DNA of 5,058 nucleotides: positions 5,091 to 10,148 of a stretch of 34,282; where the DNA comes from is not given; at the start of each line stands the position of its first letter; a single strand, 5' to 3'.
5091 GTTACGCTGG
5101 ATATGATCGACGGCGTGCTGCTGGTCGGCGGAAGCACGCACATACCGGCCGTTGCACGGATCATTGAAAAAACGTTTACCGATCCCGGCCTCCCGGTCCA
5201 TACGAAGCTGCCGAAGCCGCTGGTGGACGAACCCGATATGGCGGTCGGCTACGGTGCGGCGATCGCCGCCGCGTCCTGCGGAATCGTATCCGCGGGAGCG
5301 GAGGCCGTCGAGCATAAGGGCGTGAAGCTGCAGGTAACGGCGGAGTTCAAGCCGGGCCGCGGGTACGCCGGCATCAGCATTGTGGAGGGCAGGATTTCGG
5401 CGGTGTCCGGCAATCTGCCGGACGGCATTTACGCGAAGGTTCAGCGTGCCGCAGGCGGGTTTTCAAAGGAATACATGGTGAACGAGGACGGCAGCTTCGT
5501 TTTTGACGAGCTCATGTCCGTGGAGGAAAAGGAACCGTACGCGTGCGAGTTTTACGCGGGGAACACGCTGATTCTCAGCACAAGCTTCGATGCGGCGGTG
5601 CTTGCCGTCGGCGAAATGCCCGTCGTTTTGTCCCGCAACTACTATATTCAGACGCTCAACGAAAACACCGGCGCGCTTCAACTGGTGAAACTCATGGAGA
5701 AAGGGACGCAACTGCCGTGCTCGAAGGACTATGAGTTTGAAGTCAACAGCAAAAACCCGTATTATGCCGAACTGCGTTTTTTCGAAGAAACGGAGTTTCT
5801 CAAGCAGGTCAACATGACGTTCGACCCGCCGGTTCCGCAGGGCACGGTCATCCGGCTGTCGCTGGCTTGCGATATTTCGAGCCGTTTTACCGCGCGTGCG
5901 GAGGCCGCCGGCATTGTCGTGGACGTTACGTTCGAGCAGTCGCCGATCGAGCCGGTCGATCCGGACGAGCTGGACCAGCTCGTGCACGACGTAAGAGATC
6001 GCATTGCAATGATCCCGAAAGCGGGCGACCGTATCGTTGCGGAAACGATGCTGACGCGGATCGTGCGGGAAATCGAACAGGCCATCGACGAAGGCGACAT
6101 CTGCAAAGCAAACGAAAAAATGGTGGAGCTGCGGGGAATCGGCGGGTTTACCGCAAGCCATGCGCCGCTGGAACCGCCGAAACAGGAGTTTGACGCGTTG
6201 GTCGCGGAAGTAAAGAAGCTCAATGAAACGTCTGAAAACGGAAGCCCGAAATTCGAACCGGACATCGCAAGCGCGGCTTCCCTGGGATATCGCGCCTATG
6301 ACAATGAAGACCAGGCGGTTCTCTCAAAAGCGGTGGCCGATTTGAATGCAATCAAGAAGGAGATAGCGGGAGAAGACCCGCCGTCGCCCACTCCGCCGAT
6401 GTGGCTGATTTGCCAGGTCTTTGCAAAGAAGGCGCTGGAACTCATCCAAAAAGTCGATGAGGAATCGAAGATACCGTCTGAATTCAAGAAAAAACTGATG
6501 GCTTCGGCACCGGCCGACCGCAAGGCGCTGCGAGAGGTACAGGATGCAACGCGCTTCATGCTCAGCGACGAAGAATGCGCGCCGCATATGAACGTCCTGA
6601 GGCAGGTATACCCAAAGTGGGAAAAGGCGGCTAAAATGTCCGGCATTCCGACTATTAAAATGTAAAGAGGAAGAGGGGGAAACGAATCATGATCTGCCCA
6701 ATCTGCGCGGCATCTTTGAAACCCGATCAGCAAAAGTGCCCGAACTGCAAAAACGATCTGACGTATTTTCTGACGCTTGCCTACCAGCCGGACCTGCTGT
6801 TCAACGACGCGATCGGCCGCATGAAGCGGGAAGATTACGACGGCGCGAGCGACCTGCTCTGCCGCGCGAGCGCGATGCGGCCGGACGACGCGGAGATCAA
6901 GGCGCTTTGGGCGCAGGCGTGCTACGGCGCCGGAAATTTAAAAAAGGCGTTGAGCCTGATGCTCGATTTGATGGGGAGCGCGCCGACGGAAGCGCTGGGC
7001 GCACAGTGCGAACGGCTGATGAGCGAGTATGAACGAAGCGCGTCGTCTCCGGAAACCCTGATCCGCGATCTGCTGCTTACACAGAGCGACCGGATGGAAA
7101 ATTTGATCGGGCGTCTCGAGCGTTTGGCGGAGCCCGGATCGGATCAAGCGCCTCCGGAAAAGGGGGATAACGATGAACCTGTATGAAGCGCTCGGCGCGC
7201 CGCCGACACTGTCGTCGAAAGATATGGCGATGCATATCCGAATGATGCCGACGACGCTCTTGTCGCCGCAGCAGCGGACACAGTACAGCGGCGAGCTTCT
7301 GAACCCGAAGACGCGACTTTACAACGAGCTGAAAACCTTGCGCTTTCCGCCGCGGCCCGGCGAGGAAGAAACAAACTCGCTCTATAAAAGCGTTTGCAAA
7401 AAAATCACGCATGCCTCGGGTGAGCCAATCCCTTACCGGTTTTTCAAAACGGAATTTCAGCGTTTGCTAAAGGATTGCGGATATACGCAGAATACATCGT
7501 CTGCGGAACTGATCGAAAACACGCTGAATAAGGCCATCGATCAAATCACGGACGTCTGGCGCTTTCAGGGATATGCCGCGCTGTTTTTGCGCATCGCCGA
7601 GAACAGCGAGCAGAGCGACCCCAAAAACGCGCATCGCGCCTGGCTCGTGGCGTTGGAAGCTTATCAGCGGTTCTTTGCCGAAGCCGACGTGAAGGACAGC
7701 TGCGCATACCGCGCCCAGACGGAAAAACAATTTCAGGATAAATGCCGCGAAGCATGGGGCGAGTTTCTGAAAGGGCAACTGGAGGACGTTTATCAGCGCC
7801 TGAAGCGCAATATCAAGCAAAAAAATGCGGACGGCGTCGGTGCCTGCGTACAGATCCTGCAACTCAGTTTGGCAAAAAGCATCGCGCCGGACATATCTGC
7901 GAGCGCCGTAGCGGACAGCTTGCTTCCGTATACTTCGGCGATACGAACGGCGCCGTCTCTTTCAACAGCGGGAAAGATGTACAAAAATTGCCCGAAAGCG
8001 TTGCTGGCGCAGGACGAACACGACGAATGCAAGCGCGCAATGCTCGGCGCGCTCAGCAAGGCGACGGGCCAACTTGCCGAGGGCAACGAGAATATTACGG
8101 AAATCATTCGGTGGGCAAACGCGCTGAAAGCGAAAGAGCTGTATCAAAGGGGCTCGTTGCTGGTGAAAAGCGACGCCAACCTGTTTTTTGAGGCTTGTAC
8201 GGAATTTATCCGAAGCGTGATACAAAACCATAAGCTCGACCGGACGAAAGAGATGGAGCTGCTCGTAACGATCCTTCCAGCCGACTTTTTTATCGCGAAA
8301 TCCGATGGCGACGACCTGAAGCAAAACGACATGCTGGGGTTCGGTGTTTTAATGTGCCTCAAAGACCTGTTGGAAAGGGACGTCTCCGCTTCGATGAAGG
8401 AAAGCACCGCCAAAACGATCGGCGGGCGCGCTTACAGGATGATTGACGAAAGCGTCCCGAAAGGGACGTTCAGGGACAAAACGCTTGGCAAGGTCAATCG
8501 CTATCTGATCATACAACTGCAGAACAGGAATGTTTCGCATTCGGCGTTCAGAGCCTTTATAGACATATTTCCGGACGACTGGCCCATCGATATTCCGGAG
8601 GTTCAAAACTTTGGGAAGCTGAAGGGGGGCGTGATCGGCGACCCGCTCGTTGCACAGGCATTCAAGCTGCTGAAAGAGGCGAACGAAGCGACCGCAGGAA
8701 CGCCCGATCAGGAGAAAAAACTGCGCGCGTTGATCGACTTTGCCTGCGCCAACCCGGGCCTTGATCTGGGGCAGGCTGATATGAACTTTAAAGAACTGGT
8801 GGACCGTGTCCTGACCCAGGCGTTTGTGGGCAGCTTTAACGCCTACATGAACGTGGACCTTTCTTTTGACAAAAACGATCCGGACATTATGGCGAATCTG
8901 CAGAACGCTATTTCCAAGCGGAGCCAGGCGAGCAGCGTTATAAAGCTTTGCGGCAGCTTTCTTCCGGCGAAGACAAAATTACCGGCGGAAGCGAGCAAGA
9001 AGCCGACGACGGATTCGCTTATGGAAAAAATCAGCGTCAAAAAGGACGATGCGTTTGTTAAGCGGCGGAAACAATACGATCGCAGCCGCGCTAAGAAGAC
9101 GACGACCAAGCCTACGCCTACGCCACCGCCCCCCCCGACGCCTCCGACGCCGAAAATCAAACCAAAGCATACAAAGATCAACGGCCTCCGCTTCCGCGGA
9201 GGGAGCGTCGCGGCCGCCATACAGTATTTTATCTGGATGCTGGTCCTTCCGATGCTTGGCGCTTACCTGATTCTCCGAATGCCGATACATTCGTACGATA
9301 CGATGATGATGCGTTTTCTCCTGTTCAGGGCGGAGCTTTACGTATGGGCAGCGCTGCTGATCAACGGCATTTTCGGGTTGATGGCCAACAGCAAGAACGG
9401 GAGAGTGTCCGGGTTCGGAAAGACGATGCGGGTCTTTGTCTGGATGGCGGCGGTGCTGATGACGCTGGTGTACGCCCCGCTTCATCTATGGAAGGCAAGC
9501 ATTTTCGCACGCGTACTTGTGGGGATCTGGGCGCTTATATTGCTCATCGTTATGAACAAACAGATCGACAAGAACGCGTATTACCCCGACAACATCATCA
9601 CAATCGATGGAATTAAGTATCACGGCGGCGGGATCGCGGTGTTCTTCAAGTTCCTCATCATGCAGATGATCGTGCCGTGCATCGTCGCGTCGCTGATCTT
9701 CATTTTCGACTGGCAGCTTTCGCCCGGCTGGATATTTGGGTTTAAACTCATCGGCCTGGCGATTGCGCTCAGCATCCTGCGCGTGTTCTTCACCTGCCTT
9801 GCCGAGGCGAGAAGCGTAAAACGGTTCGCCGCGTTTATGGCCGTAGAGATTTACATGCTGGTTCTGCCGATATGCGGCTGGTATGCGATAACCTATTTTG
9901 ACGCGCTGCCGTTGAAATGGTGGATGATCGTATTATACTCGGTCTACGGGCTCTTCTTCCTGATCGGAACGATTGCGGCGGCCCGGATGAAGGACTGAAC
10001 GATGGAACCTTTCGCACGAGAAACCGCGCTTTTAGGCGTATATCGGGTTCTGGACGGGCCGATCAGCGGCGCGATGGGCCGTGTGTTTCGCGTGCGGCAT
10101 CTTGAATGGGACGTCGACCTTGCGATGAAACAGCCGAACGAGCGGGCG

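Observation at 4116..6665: Hsp70 with intact ATPase motifs but the allosteric interdomain linker replaced by a ~115-aa insert, plus a ~240-aa C-terminal extension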

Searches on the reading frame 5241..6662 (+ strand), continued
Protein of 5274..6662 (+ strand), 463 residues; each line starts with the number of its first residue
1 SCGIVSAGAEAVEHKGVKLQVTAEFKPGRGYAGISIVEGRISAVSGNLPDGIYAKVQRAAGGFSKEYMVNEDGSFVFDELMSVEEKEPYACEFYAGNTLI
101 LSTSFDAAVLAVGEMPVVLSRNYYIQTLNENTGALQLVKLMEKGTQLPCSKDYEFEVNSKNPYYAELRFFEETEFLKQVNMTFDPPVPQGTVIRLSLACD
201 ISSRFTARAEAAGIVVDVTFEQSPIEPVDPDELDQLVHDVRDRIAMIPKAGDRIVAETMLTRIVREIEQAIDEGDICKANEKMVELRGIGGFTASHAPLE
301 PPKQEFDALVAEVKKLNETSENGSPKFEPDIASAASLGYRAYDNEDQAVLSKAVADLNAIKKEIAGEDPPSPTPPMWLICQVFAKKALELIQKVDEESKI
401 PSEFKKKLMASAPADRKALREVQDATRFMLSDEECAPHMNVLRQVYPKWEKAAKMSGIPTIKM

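Call 78: search_protein_families(library=pfam, proteins=[L009:7185-8504:+, L009:1-1068:+, L009:1065-2063:+, L005:4865-7912:+, L005:3088-4083:+, L005:4086-4868:+, L005:13096-15735:+, L008:13383-16637:+, L010:8865-9881:+, L004:1581-2765:+], max_evalue=0.001)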
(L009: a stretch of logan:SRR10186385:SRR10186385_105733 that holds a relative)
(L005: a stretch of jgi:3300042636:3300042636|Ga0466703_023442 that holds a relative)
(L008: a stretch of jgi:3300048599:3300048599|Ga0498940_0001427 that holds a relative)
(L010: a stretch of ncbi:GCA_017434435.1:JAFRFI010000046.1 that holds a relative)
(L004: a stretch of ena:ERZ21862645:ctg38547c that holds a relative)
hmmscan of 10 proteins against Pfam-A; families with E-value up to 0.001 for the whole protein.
L009:7185-8504:+ (439 aa): 0 families

L009:1-1068:+ (355 aa): 2 families
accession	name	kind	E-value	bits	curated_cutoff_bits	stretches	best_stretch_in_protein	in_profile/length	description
PF01769.21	MgtE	-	8.4e-33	113.7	27.6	1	223-346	1-125/125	Divalent cation transporter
PF00571.33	CBS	-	7.2e-19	68.3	24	2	104-158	2-56/57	CBS domain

L009:1065-2063:+ (332 aa): 0 families

L005:4865-7912:+ (1015 aa): 5 families
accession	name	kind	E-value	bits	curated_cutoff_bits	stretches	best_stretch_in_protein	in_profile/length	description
PF07724.20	AAA_2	-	4.5e-39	134.6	27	1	675-844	3-164/166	AAA domain (Cdc48 subfamily)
PF07728.20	AAA_5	-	5.6e-09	36.6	22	1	679-799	3-126/139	AAA domain (dynein-related subfamily)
PF17871.7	AAA_lid_9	-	1.5e-06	28.5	22.8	1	544-610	8-74/104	AAA lid domain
PF00004.35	AAA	-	0.0001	23.2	21.2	0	679-774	2-96/131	ATPase family associated with various cellular activities (AAA)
PF13401.12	AAA_22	-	0.00035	21.3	27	0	677-771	7-109/130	AAA domain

L005:3088-4083:+ (331 aa): 0 families

L005:4086-4868:+ (260 aa): 0 families

L005:13096-15735:+ (879 aa): 0 families

L008:13383-16637:+ (1084 aa): 0 families

L010:8865-9881:+ (338 aa): 0 families

L004:1581-2765:+ (394 aa): 1 family
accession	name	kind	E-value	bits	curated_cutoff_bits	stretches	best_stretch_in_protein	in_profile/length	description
PF01381.28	HTH_3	-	0.00049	20.5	23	0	35-72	1-38/55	Helix-turn-helix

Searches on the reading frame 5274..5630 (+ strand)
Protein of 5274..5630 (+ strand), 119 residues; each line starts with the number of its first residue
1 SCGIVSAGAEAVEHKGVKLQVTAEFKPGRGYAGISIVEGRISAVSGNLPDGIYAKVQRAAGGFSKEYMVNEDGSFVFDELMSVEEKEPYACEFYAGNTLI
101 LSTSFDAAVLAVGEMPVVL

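Call 26: search_protein_families(library=pfam, proteins=[window:5274-5630:+], max_evalue=10)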
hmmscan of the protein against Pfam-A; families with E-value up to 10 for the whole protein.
window:5274-5630:+ (119 aa): 1 family
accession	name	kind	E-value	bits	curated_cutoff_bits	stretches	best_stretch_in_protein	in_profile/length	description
PF22644.2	BsNagA_N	-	0.026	14.7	27.4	1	30-56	19-43/50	BsNagA composite domain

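Call 42: predict_structure(alignment_id=A3)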
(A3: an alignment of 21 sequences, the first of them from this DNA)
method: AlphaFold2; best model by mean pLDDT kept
length: 116 residues; sequences in the alignment: 21
mean_pLDDT: 83.5   pTM: 0.74
mean pLDDT of the five models: 83.5, 83.0, 82.1, 82.1, 79.0
residues with pLDDT >= 90: 65; 70-90: 27; 50-70: 15; < 50: 9
segments of 3 or more residues with pLDDT < 50: 1-6
pLDDT, mean of each block of 10 residues (from residue 1): 45 71 87 93 92 94 97 94 89 95 79 55
secondary structure, 60 per line:
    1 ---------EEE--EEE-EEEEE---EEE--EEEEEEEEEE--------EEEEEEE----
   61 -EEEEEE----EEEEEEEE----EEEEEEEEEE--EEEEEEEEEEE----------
elements in order: E10-12 E15-17 E19-23 E27-29 E32-41 E50-56 E62-67 E72-79 E84-93 E96-106

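Call 45: fold_search(model_id=the predicted structure, library=pdb)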
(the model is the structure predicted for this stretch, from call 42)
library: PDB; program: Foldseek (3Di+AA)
matches with E <= 10: 1715; with E <= 0.001: 4
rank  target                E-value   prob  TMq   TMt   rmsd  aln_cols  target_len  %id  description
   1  5z19_E                7.6e-04  1.00  0.42  0.11   4.4        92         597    9  The crystal structure of Ruminococcus gnavus beta-glucuronidase in complex with uronic isofagomine (released 2018-12-12)
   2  5z18_C                9.5e-04  1.00  0.42  0.11   4.4        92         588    9  The crystal structure of Ruminococcus gnavus beta-glucuronidase (released 2018-12-12)
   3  5z18_A                1.0e-03  1.00  0.42  0.11   4.4        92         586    9  The crystal structure of Ruminococcus gnavus beta-glucuronidase (released 2018-12-12)
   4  6jz3_A                1.0e-03  1.00  0.39  0.11   5.1        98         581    8  b-glucuronidase from Ruminococcus gnavus in complex with uronic deoxynojirimycin (released 2020-05-13)
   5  6jz5_B                1.3e-03  1.00  0.39  0.11   5.1        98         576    8  b-glucuronidase from Ruminococcus gnavus in complex with D-glucuronic acid (released 2020-06-10)
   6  6jz7_B                1.4e-03  1.00  0.42  0.12   4.4        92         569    9  b-glucuronidase from Ruminococcus gnavus in complex with N1-substituted uronic isofagomine (released 2020-06-10)
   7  5z18_D                1.4e-03  1.00  0.42  0.11   4.4        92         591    9  The crystal structure of Ruminococcus gnavus beta-glucuronidase (released 2018-12-12)
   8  6jz8_A                1.4e-03  1.00  0.42  0.11   4.4        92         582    9  b-glucuronidase from Ruminococcus gnavus in complex with D-glucaro 1,5-lactone (released 2020-06-10)
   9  6jz4_B                1.5e-03  1.00  0.40  0.11   5.1        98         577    8  b-glucuronidase from Ruminococcus gnavus in complex with D-glucaro-d-lactam (released 2020-06-03)
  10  6jz2_A                1.6e-03  1.00  0.40  0.11   5.1        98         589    8  b-glucuronidase from Ruminococcus gnavus in complex with uronic isofagomine at 1.3 Angstroms resolution (released 2020-06-10)
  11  6jz1_A                1.7e-03  1.00  0.42  0.11   4.4        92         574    9  Apo structure of b-glucuronidase from Ruminococcus gnavus at 1.7 Angstrom resolution (released 2020-06-03)
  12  5z18_F                1.7e-03  1.00  0.42  0.11   4.4        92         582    9  The crystal structure of Ruminococcus gnavus beta-glucuronidase (released 2018-12-12)
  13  5z19_D                1.8e-03  1.00  0.42  0.11   4.4        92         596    9  The crystal structure of Ruminococcus gnavus beta-glucuronidase in complex with uronic isofagomine (released 2018-12-12)
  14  6jz6_A                1.8e-03  1.00  0.42  0.11   4.4        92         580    9  b-glucuronidase from Ruminococcus gnavus in complex with C6-substituted uronic isofagomine (released 2020-06-10)
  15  5z19_B                1.8e-03  1.00  0.42  0.11   4.4        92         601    9  The crystal structure of Ruminococcus gnavus beta-glucuronidase in complex with uronic isofagomine (released 2018-12-12)
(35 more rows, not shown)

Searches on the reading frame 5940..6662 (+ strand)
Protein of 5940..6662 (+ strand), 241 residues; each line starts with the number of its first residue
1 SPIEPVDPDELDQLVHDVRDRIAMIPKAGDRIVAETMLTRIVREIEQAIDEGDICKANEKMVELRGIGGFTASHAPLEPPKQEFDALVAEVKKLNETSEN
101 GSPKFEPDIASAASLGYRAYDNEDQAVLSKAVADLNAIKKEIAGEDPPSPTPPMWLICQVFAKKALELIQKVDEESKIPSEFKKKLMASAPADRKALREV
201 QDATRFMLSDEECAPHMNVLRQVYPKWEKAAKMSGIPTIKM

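Call 26: search_protein_families(library=pfam, proteins=[window:5940-6662:+], max_evalue=10)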
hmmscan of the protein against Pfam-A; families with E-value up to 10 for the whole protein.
window:5940-6662:+ (241 aa): 2 families
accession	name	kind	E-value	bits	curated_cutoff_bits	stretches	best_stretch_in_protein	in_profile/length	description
PF20304.3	Sp-CxC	-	0.077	13.5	27.5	1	167-188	6-27/63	Small protein from certain CxC ATPase-based DNA modification systems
PF18060.6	F_actin_bund_C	-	0.12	13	27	0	90-141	17-63/87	F actin bundling C terminal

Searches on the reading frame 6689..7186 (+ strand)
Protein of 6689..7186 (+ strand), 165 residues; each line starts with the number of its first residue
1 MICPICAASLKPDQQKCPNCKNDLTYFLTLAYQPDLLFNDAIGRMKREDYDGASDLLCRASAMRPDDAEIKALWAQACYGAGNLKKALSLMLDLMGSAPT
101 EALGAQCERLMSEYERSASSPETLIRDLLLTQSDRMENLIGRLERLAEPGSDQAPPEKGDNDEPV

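Call 4: search_protein_families(library=pfam, proteins=[window:6689-7186:+], max_evalue=0.01)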
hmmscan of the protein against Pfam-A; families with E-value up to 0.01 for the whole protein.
window:6689-7186:+ (165 aa): 5 families
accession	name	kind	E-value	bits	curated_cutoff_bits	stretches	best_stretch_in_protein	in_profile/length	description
PF14559.12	TPR_19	-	4e-06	27.5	25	1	45-100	2-57/68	Tetratricopeptide repeat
PF13248.11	Zn_ribbon_3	-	3.6e-05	23.5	27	1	3-23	5-25/26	zinc-ribbon domain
PF20308.4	TPR-S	-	0.0022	19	27.6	1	49-104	1-55/102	Tetratricopeptide Repeats-Sensor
PF13432.12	TPR_16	-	0.0023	18.8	32.7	1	44-99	7-62/65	Tetratricopeptide repeat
PF14561.12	TPR_20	-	0.0027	18.4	25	1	59-111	13-65/90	Tetratricopeptide repeat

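Call 6: search_protein_families(library=ncbifam, proteins=[window:6689-7186:+], max_evalue=0.01)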
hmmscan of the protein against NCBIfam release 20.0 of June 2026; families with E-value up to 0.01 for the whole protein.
window:6689-7186:+ (165 aa): 0 families

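Call 7: search_protein_families(library=padloc, proteins=[window:6689-7186:+], max_evalue=0.01)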
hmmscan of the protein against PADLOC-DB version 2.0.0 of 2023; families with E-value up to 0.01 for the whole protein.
window:6689-7186:+ (165 aa): 0 families

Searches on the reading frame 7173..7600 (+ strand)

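Call 26: search_protein_families(library=pfam, proteins=[window:7173-7600:+], max_evalue=10)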
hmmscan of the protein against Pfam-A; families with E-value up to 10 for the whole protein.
window:7173-7600:+ (142 aa): 0 families

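Call 56: search_solved_structures(query=A4, max_evalue=10, show_alignments=2)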
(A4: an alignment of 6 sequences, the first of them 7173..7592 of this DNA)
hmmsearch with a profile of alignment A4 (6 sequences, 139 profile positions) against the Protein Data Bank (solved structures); distinct sequences matched with E-value up to 10: 8.
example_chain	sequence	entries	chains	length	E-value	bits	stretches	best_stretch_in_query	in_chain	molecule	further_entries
6o8w_Z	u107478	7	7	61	0.048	16.8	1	30-77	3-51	50S ribosomal protein L29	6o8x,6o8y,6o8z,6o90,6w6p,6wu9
7nhk_1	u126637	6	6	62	0.049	16.8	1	30-77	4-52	50S ribosomal protein L29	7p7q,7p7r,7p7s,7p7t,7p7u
7uic_c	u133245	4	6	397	0.12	15.6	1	62-126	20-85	Mediator of RNA polymerase II transcription subunit 3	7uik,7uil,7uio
7ood_w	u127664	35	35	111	0.65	13.2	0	27-61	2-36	50S ribosomal protein L29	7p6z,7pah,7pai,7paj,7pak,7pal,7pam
2o1t_A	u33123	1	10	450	0.69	13.1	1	56-97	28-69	Endoplasmin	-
2o1w_A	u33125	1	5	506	0.87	12.8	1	56-97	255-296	Endoplasmin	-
2o1u_A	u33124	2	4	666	1.1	12.4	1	56-97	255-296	Endoplasmin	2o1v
5uls_A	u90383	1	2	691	1.2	12.3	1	56-97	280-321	Endoplasmin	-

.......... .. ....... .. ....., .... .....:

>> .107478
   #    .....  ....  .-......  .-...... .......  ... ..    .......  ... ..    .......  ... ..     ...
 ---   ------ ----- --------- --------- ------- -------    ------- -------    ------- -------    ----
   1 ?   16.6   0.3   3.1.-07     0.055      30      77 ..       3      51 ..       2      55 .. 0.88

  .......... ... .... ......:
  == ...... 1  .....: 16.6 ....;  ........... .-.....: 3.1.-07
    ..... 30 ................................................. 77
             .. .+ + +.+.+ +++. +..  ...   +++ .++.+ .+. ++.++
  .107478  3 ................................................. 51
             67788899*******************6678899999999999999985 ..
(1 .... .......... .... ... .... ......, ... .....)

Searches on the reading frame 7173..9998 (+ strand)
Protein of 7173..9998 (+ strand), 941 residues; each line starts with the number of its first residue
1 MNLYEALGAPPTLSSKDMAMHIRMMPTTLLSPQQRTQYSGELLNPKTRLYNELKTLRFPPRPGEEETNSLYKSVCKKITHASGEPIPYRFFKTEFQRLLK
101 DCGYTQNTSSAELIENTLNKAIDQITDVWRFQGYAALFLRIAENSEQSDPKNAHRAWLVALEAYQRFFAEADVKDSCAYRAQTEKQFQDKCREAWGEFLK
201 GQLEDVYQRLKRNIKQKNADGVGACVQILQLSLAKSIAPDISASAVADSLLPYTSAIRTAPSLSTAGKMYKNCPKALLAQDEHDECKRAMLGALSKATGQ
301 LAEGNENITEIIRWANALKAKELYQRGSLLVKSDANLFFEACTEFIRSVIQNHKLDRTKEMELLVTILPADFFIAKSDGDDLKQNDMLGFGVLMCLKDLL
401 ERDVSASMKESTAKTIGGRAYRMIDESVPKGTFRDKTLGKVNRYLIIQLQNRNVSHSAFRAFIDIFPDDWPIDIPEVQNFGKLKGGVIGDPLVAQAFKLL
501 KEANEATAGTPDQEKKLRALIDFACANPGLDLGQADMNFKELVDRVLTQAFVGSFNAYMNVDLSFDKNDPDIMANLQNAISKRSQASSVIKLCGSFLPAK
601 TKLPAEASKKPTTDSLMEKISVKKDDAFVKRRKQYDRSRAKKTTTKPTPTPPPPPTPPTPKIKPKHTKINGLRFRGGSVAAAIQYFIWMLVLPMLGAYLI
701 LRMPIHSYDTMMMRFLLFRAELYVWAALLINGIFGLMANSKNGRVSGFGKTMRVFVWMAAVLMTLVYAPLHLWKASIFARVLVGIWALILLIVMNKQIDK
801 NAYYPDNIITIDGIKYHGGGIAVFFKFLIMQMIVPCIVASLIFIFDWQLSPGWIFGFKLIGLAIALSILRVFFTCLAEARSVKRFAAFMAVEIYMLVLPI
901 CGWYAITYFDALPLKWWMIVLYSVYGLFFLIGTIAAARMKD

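Call 4: search_protein_families(library=pfam, proteins=[window:7173-9998:+], max_evalue=0.01)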
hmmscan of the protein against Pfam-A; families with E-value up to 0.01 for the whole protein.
window:7173-9998:+ (941 aa): 0 families

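Call 6: search_protein_families(library=ncbifam, proteins=[window:7173-9998:+], max_evalue=0.01)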
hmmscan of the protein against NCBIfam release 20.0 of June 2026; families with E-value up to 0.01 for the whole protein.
window:7173-9998:+ (941 aa): 0 families

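Call 7: search_protein_families(library=padloc, proteins=[window:7173-9998:+], max_evalue=0.01)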
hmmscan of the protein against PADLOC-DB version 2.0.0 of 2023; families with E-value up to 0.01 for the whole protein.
window:7173-9998:+ (941 aa): 0 families

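Call 80: find_homologous_proteins(query=A7, max_evalue=0.001)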
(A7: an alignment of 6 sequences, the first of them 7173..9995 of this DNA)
Query A7 (6 sequences) (941 aa, profile of the alignment): 9 proteins with E <= 0.001 among 8000 candidates.
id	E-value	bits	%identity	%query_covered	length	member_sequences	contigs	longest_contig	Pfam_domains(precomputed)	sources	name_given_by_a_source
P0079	0.0e+0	1129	100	100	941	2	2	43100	-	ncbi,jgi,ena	-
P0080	0.0e+0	1064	65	100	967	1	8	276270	-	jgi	jgi:hypothetical protein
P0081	0.0e+0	1019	62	86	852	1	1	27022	-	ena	-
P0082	3.1e-286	970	61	100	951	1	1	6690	-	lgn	-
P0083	3.3e-258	877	53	100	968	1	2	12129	-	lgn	-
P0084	1.0e-252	859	52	100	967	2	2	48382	-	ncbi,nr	ncbi:MAG: hypothetical protein LLF75_10560 [Eubacteriales bacterium]|nr:hypothetical protein [Eubact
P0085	5.9e-227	774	44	99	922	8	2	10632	-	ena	-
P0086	3.5e-199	682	41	68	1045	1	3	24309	-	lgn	-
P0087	9.6e-191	654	42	98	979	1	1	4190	-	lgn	-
